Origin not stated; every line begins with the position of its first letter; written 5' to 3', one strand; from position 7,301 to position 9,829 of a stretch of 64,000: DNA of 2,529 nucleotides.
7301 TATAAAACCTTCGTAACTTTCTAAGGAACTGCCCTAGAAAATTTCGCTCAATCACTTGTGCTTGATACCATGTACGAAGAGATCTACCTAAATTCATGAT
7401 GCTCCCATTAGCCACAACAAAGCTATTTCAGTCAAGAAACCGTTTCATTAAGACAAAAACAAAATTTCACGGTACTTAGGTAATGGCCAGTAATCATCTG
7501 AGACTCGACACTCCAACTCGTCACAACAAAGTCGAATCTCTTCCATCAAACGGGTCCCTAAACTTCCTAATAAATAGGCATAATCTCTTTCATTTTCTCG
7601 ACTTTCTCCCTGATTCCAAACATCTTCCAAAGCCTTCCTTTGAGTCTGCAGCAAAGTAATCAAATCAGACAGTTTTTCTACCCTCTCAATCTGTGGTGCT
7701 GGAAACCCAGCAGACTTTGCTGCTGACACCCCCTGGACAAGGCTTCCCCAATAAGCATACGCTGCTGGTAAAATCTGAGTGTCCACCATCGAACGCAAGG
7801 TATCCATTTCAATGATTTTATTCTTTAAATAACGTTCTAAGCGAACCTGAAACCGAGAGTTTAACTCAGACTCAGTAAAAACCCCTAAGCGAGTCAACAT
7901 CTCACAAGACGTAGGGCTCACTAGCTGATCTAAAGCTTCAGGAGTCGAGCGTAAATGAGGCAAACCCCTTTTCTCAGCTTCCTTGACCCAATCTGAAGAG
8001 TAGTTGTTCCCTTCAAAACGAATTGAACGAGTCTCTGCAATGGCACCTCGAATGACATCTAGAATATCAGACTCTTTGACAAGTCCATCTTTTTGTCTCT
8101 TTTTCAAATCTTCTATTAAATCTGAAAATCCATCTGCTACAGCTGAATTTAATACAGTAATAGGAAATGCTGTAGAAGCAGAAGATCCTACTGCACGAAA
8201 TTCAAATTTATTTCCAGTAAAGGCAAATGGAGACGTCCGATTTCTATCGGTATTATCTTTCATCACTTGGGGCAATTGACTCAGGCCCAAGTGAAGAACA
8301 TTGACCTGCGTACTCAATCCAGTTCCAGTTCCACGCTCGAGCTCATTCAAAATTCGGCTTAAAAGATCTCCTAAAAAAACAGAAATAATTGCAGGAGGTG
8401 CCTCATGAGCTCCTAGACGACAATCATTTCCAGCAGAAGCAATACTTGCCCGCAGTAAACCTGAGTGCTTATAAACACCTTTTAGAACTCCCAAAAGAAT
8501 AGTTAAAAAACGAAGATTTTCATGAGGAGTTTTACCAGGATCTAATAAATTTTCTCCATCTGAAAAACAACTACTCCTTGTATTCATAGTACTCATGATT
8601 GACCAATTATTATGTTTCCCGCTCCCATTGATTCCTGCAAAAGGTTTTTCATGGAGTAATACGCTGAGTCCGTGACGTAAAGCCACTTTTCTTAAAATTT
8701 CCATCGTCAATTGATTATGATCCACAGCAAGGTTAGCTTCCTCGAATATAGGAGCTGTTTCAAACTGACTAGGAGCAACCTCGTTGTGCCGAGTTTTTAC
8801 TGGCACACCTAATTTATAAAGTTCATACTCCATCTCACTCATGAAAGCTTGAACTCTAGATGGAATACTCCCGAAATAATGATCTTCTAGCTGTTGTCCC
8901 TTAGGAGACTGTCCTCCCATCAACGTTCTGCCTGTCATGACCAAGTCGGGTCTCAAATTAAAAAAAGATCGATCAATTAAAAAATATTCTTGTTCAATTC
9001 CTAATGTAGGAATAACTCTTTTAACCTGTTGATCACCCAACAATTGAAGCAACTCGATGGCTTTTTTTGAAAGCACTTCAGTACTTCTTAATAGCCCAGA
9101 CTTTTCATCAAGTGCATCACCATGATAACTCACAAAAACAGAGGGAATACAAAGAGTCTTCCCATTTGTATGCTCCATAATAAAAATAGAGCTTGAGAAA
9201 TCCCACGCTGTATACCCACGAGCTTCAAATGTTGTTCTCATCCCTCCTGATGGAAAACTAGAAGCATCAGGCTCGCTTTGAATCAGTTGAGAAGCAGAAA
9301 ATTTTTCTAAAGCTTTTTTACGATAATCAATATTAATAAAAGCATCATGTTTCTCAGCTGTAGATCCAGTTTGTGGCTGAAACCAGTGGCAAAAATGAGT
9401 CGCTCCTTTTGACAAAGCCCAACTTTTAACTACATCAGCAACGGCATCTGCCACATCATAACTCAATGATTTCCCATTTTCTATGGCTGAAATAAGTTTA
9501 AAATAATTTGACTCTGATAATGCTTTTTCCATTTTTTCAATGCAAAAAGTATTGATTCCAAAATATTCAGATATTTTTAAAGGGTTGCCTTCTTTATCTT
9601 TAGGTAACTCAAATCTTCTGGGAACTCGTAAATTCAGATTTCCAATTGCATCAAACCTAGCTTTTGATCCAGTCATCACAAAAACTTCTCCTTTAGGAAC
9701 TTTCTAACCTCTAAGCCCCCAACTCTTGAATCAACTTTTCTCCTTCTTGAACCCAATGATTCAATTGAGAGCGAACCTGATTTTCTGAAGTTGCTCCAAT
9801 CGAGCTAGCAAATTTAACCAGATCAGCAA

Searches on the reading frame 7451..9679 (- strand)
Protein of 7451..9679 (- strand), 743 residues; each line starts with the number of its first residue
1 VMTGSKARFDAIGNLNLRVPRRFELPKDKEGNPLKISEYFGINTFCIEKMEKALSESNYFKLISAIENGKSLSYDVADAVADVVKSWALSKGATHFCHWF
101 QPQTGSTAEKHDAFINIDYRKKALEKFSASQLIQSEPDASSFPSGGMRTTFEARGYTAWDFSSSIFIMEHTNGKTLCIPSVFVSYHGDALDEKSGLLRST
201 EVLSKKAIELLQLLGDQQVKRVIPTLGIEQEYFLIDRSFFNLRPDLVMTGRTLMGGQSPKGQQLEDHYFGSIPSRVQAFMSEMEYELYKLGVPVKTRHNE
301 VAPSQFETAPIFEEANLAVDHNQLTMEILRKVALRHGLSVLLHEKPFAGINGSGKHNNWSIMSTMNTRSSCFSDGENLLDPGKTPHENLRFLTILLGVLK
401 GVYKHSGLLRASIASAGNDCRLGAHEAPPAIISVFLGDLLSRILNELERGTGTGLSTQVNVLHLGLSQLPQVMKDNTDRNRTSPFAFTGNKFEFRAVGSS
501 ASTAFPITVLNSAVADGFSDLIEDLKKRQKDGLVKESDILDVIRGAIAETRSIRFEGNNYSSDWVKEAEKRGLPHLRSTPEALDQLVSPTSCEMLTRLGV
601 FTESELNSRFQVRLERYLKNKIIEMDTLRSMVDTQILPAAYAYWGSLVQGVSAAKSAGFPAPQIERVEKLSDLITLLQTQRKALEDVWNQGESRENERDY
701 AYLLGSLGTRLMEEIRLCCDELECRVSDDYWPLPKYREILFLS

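Call 17: search_protein_families(library=ncbifam, proteins=[window:7451-9679:-], max_evalue=0.00001)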
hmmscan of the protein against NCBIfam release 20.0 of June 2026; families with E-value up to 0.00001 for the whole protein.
window:7451-9679:- (743 aa): 3 families
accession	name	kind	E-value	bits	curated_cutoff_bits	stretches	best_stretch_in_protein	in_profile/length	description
TIGR00653.1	GlnA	equivalog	2e-13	49.9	429.15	1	225-414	122-308/462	type I glutamate--ammonia ligase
TIGR03105.1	gln_synth_III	equivalog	4.7e-07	28.7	469.6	1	265-375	145-253/435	type III glutamate--ammonia ligase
NF007006.0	PRK09469.1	equivalog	5e-06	25.3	845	0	260-362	172-276/469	glutamate--ammonia ligase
